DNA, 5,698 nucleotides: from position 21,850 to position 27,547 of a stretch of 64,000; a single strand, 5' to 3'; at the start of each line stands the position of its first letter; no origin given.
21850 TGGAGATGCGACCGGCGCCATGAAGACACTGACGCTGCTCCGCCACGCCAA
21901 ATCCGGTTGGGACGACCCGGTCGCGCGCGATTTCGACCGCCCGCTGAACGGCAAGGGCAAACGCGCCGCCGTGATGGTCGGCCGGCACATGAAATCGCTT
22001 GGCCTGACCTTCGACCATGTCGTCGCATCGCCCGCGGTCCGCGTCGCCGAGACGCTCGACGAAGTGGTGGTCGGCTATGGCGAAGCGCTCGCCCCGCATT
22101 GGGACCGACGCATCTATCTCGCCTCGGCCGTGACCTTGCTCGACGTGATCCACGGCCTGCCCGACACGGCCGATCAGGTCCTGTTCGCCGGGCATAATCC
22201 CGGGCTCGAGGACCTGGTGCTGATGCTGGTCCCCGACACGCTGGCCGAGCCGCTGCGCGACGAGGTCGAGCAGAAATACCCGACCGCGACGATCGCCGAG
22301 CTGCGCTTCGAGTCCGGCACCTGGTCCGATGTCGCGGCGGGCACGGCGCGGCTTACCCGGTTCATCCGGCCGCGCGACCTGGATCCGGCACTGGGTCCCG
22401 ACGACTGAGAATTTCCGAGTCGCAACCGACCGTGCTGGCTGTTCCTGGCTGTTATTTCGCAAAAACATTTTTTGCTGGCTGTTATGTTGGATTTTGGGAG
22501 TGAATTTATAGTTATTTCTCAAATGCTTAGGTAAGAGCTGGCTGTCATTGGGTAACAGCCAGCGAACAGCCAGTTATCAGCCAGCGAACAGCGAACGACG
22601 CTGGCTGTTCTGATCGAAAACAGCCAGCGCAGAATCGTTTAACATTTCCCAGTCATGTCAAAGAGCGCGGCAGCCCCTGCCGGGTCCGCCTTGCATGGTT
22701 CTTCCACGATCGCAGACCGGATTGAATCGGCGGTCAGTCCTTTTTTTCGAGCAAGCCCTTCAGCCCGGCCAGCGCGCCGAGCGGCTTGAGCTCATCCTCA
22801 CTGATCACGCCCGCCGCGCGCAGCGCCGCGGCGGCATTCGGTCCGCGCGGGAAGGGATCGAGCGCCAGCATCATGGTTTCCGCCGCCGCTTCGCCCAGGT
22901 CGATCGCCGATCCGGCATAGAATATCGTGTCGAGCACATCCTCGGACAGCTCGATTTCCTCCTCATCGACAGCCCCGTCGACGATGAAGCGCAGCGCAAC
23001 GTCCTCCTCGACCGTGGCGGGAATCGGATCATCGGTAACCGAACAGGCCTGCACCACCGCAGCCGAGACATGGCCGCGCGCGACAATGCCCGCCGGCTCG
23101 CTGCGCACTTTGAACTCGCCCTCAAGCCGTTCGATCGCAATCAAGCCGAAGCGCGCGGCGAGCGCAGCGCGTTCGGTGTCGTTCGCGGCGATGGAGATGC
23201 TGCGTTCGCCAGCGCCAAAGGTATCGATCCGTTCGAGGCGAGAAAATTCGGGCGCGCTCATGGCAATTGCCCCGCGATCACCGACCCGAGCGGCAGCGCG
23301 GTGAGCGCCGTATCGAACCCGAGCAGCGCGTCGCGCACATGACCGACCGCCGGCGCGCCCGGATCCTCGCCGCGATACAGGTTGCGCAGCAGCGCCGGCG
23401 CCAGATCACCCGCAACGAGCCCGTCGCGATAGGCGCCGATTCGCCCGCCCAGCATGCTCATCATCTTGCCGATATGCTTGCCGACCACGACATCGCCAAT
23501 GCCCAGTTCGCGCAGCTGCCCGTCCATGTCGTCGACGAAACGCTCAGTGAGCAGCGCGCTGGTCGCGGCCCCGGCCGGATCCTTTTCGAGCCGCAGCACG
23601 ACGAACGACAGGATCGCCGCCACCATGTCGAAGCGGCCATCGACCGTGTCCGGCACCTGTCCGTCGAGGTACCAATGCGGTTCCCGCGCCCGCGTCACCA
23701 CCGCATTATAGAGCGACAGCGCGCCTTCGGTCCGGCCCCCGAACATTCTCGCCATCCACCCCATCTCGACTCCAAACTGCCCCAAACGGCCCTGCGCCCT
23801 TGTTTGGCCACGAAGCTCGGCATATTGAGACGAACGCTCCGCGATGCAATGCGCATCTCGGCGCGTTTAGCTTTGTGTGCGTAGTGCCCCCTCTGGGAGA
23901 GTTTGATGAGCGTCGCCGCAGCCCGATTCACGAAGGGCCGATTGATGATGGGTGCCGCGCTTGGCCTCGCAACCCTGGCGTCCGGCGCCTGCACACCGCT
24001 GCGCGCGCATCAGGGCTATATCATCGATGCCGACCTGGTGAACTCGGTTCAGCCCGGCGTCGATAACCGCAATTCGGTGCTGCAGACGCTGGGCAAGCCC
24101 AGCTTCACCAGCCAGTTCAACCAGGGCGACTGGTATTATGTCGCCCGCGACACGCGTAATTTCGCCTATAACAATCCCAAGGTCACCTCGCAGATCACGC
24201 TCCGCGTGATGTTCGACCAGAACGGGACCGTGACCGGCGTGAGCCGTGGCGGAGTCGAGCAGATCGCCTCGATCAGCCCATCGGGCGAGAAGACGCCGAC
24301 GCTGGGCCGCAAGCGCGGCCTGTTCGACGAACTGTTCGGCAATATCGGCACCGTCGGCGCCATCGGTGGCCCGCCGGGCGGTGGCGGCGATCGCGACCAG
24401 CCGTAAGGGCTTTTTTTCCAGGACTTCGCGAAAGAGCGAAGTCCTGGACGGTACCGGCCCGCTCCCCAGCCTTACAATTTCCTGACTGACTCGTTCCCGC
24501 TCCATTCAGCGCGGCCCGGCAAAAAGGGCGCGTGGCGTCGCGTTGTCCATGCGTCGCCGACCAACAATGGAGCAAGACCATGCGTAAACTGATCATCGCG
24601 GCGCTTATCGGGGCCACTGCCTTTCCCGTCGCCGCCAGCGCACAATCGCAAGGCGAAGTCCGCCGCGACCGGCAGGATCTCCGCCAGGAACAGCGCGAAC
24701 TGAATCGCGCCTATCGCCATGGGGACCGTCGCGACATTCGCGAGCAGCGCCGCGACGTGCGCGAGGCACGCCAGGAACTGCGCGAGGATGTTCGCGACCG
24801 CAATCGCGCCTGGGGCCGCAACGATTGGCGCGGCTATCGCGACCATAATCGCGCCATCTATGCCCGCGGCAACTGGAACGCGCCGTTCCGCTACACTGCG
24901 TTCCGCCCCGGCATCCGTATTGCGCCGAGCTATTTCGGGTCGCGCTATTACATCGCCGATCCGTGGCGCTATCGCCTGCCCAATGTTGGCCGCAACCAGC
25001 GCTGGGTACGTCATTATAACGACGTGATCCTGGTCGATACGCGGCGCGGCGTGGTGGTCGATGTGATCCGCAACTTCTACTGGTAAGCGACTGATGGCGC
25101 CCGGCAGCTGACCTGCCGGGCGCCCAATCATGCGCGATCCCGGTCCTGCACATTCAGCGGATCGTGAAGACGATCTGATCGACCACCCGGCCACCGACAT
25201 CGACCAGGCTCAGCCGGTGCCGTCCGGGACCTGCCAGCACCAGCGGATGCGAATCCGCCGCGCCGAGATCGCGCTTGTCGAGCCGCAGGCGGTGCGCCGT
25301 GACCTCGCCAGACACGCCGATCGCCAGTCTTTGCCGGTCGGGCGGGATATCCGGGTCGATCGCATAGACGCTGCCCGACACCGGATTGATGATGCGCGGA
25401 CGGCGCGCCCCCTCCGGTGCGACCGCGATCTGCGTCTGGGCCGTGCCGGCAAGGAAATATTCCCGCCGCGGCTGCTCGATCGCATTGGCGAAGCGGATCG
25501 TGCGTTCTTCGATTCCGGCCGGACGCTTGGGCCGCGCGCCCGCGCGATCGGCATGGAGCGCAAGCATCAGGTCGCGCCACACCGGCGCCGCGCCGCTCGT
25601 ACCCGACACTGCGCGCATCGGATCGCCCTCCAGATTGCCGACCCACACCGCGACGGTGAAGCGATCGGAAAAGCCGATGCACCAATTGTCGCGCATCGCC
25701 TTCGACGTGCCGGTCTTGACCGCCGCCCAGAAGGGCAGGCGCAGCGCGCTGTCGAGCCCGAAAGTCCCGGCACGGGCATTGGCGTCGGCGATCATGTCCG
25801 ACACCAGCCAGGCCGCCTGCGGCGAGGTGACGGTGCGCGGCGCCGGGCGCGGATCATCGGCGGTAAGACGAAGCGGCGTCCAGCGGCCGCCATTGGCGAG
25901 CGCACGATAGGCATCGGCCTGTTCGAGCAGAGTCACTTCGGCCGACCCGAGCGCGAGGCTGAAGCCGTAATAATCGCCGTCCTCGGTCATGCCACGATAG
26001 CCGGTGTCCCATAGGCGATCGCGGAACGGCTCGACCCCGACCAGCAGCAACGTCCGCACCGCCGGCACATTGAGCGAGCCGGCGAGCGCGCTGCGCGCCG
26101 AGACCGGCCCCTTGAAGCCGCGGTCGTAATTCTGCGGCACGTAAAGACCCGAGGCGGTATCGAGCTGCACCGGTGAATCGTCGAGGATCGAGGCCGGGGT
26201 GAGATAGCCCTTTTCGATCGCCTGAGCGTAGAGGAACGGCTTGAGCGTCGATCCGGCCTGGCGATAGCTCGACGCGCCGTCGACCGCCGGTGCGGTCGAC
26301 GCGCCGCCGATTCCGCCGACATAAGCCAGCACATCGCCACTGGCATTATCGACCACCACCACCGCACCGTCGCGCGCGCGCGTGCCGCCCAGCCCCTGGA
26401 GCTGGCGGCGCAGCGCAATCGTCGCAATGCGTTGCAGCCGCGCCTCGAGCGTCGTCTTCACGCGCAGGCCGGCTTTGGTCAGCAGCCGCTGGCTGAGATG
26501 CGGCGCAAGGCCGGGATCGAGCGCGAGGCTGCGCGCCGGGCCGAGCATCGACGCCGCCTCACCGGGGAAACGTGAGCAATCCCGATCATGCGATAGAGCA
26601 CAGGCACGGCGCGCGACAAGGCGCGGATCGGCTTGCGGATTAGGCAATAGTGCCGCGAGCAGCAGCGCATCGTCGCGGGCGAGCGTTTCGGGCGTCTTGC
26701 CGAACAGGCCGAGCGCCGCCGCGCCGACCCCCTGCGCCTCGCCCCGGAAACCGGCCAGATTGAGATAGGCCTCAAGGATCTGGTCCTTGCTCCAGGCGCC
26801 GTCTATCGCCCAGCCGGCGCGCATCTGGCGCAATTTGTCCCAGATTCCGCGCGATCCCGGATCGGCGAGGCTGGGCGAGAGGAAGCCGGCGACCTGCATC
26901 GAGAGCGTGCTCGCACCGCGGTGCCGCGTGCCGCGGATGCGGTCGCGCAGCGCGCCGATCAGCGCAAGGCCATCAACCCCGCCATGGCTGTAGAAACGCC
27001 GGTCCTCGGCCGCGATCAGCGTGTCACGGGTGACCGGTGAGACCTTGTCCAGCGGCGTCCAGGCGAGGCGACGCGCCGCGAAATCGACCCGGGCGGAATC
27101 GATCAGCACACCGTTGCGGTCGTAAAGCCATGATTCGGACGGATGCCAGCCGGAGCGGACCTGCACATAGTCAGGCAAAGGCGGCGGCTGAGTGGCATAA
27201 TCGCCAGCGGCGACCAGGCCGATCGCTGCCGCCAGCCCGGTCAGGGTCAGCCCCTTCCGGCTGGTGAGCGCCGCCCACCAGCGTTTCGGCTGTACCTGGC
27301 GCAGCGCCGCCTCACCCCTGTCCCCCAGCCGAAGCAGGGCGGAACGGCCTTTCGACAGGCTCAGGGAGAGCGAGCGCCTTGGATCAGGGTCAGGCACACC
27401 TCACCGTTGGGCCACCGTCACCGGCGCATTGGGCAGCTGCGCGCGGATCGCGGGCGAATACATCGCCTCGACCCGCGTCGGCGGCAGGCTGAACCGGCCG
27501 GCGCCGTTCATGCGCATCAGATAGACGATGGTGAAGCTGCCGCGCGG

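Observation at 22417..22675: AT-rich convergent intergenic island packed with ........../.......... decamers that form mutually exclusive hairpins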

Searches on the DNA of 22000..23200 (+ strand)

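Call 6: search_rna_families(source=window, start=22000, end=23200, threshold=evalue, max_evalue=10)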
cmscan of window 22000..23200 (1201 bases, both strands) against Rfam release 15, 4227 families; matches with E-value up to 10: 4.
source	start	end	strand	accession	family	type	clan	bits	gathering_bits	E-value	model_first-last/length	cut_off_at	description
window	22465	22572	+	RF03692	MIR827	Gene; miRNA;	CL00143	19.1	65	1.6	1-125/125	no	MIR827 microRNA precursor family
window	22472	22565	+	RF00575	SNORD70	Gene; snRNA; snoRNA; CD-box;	-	18.9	50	9.3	1-89/89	no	Small nucleolar RNA SNORD70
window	22595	22635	-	RF00711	mir-449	Gene; miRNA;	CL00087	15.3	60.4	5.9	24-63/86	no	mir-449 microRNA precursor family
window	22427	22534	+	RF02166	PVT1_3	Gene; lncRNA;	-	14.1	45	0.68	1-95/95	no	Pvt1 oncogene conserved region 3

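Call 11: search_dna_similar(query=window:22400-22740:+, collection=plasmids, mode=distant, max_evalue=1)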
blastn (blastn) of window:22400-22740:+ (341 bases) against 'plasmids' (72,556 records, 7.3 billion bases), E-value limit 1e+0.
No match.

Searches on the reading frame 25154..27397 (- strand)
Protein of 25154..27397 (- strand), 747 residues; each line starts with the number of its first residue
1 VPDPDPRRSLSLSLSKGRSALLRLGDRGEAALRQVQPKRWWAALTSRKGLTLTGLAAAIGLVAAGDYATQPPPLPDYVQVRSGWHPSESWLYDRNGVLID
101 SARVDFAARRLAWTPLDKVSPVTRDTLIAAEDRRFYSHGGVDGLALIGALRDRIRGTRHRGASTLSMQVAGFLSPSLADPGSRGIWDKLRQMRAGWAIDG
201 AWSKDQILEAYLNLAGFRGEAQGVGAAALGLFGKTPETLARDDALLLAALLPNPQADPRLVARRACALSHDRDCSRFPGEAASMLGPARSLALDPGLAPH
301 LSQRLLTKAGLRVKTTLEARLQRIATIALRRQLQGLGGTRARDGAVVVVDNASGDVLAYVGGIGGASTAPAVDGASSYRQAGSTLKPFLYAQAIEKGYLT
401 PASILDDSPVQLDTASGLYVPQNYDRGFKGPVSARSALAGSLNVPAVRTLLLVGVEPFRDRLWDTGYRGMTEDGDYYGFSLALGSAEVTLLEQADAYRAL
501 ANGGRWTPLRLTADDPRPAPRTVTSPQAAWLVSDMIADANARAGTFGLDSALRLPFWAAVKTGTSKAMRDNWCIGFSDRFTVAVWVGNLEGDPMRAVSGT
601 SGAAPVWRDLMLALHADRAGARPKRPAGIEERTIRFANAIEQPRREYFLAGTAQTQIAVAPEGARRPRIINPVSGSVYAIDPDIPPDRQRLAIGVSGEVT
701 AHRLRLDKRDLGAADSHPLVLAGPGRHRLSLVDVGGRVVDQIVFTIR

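Call 10: search_protein_families(library=pfam, proteins=[window:25154-27397:-])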
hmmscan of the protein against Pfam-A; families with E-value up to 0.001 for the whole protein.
window:25154-27397:- (747 aa): 3 families
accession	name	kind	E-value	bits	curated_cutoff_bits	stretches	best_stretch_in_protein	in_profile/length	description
PF00912.28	Transgly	-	5.9e-39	133.7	27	1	107-256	10-156/178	Transglycosylase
PF00905.27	Transpeptidase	-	2.9e-22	79.7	22.1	1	344-611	1-298/299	Penicillin binding protein transpeptidase domain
PF06832.18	BiPBP_C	-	6.7e-13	48.8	26.8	1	661-743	6-89/90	Penicillin-Binding Protein C-terminus Family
